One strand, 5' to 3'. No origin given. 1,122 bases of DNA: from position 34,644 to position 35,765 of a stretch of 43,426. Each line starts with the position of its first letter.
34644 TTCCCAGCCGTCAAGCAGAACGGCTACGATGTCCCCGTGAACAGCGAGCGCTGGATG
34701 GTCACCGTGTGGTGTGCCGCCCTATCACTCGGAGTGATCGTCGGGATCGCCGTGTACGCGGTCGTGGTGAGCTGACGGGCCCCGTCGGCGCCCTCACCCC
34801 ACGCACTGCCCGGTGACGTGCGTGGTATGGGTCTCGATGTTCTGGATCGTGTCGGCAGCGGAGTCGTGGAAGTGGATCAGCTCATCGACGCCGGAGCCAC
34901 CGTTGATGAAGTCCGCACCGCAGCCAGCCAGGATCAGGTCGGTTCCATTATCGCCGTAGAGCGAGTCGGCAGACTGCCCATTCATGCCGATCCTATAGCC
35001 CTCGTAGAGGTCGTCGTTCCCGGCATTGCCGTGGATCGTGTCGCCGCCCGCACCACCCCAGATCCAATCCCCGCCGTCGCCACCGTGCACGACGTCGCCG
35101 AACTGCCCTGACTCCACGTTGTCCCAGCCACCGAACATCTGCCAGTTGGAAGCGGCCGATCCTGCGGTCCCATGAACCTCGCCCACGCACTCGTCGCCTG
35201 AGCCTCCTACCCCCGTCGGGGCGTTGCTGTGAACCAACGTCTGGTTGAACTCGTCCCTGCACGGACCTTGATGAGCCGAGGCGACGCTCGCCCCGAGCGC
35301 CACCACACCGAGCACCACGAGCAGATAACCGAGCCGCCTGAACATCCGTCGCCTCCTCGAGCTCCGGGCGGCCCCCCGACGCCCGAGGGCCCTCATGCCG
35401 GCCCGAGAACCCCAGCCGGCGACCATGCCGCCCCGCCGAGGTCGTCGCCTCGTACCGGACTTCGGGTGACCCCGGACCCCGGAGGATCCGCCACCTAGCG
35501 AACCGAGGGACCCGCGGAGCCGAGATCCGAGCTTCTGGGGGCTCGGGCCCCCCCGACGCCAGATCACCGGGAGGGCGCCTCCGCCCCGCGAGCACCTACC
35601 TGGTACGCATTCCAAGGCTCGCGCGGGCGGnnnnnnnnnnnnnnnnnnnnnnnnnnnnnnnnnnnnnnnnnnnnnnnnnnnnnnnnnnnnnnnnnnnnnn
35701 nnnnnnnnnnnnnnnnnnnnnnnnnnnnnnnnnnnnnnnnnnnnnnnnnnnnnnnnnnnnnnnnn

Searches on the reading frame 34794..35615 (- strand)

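Call 39: search_protein_families(library=pfam, proteins=[window:34794-35615:-], max_evalue=0.01)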
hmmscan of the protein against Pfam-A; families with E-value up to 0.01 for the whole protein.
window:34794-35615:- (273 aa): 1 family
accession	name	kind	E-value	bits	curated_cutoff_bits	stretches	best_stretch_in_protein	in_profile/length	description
PF00353.25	HemolysinCabind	-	2.1e-08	34.4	23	2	170-203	3-36/36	RTX calcium-binding nonapeptide repeat (4 copies)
